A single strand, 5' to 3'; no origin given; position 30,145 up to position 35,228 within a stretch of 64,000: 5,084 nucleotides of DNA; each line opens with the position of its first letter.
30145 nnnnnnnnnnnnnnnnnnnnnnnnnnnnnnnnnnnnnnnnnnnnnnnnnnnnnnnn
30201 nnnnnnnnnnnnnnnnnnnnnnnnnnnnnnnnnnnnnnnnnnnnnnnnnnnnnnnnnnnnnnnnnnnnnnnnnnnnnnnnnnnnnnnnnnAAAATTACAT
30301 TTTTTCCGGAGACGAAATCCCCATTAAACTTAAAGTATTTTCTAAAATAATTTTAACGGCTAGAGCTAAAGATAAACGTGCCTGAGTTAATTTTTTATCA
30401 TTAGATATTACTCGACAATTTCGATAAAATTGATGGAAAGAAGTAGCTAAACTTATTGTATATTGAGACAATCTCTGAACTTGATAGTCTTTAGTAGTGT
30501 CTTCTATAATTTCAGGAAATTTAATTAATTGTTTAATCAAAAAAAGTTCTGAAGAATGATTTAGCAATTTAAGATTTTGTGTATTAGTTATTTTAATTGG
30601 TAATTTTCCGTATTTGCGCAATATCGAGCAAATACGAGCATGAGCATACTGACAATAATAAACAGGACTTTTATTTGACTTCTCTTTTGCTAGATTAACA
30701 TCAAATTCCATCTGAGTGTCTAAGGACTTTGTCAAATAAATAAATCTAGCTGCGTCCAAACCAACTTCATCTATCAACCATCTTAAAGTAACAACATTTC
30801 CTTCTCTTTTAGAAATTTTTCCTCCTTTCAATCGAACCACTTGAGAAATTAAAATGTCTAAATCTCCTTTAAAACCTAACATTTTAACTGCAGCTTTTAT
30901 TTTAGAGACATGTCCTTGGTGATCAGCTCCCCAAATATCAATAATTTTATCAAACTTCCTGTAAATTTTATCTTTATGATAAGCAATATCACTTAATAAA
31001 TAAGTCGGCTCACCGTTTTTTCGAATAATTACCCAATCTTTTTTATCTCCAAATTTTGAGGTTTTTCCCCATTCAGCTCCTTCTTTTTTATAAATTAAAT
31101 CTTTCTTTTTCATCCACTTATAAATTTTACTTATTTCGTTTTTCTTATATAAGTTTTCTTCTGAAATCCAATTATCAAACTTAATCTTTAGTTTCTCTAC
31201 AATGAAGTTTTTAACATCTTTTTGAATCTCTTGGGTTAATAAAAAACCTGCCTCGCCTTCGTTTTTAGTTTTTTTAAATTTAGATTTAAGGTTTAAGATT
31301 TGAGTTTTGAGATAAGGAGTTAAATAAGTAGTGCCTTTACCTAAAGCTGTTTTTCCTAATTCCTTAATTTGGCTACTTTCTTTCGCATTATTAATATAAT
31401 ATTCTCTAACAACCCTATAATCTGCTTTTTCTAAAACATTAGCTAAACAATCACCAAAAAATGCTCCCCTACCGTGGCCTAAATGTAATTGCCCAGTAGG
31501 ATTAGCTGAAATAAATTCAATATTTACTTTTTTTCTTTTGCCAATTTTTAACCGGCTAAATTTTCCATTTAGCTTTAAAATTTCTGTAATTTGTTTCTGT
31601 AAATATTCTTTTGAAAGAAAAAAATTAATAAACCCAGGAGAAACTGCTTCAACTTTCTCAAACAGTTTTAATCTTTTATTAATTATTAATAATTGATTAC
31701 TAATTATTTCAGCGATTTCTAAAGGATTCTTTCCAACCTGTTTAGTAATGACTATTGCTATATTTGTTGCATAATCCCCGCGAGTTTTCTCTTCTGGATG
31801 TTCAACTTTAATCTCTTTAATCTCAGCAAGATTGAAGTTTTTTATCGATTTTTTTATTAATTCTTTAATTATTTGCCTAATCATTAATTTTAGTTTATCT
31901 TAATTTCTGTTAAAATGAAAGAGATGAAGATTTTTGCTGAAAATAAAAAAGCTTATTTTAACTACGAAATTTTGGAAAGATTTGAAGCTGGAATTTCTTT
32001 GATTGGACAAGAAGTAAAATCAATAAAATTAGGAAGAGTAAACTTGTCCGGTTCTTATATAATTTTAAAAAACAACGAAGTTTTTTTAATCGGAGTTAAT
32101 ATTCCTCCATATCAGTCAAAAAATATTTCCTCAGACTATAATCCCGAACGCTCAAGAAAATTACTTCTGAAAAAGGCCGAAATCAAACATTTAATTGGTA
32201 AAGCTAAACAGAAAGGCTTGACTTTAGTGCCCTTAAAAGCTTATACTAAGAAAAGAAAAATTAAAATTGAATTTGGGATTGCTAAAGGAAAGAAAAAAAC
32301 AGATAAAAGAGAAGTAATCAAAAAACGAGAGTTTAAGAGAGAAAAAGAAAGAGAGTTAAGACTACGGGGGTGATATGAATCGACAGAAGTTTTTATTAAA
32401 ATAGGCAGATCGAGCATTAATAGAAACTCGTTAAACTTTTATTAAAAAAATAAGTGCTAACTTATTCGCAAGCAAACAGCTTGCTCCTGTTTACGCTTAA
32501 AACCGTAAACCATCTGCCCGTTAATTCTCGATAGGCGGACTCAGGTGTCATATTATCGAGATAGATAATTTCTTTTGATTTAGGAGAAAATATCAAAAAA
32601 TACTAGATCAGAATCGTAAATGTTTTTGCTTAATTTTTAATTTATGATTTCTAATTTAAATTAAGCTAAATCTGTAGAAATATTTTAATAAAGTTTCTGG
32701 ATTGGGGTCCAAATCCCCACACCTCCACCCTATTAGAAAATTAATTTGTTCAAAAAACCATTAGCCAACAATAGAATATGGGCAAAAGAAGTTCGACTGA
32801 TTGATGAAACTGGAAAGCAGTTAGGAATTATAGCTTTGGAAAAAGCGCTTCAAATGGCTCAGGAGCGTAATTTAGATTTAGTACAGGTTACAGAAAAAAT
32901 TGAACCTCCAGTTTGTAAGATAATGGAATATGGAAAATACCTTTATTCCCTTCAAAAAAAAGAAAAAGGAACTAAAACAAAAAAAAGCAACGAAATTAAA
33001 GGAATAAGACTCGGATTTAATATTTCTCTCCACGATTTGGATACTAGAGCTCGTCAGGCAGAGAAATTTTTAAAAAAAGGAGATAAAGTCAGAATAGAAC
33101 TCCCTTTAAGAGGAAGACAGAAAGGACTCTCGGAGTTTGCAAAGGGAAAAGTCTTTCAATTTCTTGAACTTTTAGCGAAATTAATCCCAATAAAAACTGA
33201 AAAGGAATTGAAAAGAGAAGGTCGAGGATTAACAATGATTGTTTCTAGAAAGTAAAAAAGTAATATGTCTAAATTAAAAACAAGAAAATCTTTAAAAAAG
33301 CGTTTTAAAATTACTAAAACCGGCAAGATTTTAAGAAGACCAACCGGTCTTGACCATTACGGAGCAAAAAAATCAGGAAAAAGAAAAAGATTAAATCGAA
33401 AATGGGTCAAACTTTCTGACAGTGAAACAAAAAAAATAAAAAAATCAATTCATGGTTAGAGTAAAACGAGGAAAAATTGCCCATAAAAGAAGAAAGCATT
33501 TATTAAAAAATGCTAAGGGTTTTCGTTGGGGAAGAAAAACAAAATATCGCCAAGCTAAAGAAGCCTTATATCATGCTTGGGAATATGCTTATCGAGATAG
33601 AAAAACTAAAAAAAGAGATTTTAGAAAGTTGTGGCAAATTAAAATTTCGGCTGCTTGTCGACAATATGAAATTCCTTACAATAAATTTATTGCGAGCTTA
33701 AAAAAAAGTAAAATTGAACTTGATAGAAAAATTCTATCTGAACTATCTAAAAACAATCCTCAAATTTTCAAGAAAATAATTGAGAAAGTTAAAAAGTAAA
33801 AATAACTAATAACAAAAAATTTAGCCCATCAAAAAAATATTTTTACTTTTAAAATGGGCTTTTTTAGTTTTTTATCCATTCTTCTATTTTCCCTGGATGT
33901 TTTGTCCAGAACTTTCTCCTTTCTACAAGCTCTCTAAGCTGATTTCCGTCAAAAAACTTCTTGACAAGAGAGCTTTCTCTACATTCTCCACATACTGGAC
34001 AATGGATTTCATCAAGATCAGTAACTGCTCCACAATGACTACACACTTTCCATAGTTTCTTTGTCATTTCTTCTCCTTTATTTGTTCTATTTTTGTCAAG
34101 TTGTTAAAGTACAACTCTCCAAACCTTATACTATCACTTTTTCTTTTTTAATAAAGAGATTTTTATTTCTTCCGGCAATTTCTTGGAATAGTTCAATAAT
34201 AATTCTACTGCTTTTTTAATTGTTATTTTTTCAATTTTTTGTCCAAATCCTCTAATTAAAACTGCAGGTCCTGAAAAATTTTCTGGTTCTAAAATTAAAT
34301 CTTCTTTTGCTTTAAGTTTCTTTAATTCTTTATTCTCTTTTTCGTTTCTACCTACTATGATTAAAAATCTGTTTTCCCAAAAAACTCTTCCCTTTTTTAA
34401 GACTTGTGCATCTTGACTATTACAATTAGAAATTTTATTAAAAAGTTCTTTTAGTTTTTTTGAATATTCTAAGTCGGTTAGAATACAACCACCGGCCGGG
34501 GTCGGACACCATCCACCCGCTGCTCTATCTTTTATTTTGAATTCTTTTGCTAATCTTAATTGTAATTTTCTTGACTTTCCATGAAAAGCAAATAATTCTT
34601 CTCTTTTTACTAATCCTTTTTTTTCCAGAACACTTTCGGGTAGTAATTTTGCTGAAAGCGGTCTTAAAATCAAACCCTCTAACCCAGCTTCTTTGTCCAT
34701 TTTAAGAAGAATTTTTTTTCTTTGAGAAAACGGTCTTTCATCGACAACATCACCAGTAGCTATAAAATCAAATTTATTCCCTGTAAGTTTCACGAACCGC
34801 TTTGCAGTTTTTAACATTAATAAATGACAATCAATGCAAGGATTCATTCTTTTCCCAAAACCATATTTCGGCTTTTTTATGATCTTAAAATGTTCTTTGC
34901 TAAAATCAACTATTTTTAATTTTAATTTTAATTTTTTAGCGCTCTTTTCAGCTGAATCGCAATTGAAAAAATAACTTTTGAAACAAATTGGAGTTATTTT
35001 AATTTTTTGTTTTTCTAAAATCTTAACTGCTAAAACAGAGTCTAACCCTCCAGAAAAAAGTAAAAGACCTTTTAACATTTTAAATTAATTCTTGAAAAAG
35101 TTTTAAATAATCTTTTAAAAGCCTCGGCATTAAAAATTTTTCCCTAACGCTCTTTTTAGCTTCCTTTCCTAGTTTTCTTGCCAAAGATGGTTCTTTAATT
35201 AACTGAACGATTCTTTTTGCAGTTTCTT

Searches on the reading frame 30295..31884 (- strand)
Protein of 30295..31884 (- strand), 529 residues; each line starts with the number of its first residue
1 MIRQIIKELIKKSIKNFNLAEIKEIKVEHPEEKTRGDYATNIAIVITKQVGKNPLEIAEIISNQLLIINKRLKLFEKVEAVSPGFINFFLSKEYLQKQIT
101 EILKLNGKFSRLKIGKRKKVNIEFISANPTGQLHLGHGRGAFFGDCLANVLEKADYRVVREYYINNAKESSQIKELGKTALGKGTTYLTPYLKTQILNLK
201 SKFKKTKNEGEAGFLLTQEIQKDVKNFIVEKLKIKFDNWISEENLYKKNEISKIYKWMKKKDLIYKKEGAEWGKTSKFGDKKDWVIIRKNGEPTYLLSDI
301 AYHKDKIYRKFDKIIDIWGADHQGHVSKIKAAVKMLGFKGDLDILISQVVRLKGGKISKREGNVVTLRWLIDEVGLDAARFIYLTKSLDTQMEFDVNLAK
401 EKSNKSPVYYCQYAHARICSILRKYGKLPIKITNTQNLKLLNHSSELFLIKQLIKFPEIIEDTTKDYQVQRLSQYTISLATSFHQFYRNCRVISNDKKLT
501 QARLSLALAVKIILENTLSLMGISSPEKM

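Call 53: search_protein_families(library=pfam, proteins=[window:30295-31884:-], max_evalue=0.00001)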
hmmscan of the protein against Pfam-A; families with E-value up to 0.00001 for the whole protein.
window:30295-31884:- (529 aa): 4 families
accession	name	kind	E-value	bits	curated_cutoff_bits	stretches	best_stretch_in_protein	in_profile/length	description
PF05746.21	DALR_1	-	4.8e-34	117.4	22.3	1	412-529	2-117/117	DALR anticodon binding domain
PF00750.26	tRNA-synt_1d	-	2.3e-20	73.3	23.3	2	226-380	148-303/349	tRNA synthetases class I (R), catalytic domain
PF03485.21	Arg_tRNA_synt_N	-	2.5e-19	70.1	21.5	1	5-90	2-85/85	Arginyl tRNA synthetase N terminal domain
PF09334.17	tRNA-synt_1g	-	8.2e-07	28.5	20.1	0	344-404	315-376/391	tRNA synthetases class I (M)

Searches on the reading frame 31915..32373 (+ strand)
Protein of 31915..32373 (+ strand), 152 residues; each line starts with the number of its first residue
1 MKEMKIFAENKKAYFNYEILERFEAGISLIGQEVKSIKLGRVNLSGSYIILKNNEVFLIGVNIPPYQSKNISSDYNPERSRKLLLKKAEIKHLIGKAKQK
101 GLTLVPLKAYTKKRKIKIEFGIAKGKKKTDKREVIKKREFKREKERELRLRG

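Call 53: search_protein_families(library=pfam, proteins=[window:31915-32373:+], max_evalue=0.00001)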
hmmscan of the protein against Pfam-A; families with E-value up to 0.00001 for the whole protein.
window:31915-32373:+ (152 aa): 1 family
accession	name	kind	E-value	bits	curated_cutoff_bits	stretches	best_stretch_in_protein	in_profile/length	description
PF01668.23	SmpB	-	2.9e-53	180.1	27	1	8-149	2-142/143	SmpB protein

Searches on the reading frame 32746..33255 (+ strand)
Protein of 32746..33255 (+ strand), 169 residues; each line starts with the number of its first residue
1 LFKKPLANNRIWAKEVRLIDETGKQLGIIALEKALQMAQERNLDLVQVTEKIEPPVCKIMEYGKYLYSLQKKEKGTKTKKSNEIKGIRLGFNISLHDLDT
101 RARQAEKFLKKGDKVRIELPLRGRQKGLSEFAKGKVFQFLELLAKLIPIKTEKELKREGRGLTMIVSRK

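Call 53: search_protein_families(library=pfam, proteins=[window:32746-33255:+], max_evalue=0.00001)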
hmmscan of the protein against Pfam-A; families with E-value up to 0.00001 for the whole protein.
window:32746-33255:+ (169 aa): 2 families
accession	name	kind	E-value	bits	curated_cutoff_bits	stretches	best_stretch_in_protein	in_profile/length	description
PF05198.21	IF3_N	-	7.5e-29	100.1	26.9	1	8-74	2-68/70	Translation initiation factor IF-3, N-terminal domain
PF00707.27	IF3_C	-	8.9e-19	67.7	34.8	1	83-169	2-86/86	Translation initiation factor IF-3, C-terminal domain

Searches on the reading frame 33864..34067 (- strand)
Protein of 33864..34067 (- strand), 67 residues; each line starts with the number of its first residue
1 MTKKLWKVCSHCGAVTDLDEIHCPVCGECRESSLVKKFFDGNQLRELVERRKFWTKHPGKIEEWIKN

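Call 45: search_protein_families(library=pfam, proteins=[window:33864-34067:-], max_evalue=0.01)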
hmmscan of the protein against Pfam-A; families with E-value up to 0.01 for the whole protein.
window:33864-34067:- (67 aa): 2 families
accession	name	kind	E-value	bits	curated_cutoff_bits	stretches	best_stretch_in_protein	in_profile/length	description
PF13248.11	Zn_ribbon_3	-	8.5e-05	22.3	27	1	8-28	4-24/26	zinc-ribbon domain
PF12773.13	DZR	-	0.0035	17.9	27.3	1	7-27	25-45/45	Double zinc ribbon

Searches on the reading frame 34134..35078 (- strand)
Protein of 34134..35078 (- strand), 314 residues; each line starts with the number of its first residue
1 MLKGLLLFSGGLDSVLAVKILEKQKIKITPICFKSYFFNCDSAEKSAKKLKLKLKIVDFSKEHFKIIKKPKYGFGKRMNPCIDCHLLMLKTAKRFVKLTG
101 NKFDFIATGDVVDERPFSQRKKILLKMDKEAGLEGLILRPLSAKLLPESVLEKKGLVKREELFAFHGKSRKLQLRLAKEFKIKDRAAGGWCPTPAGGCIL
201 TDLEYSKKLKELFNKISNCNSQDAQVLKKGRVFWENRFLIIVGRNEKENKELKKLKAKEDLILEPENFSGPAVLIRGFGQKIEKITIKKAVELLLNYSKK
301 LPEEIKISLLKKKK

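Call 53: search_protein_families(library=pfam, proteins=[window:34134-35078:-], max_evalue=0.00001)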
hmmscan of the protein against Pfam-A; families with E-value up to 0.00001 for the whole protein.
window:34134-35078:- (314 aa): 2 families
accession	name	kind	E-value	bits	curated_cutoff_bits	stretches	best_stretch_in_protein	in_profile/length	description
PF18297.6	NFACT-R_2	-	8.2e-12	45.6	26.9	1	235-312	7-82/104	NFACT protein RNA binding domain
PF03054.22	tRNA_Me_trans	-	2.1e-06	28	20.6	0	7-124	6-140/202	tRNA methyl transferase HUP domain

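Call 56: search_protein_families(library=ncbifam, proteins=[window:34134-35078:-], max_evalue=0.001)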
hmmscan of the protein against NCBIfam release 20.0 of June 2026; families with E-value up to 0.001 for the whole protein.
window:34134-35078:- (314 aa): 5 families
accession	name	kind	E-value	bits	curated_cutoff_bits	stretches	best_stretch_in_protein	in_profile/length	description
NF006222.0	PRK08349.1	subfamily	1.2e-06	28.6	251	1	5-127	4-129/198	hypothetical protein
NF001138.1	PRK00143.1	equivalog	2.6e-06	26.7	284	1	8-129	6-140/345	tRNA 2-thiouridine(34) synthase MnmA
TIGR00420.1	trmU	equivalog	1.3e-05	24.2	236.95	1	6-129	5-144/351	tRNA 2-thiouridine(34) synthase MnmA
NF011155.0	PRK14561.1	equivalog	0.00019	21.2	207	1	6-64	5-63/195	hypothetical protein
NF011258.0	PRK14664.1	equivalog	0.00069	18.8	680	1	5-110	9-116/362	tRNA 2-thiouridine(34) synthase MnmA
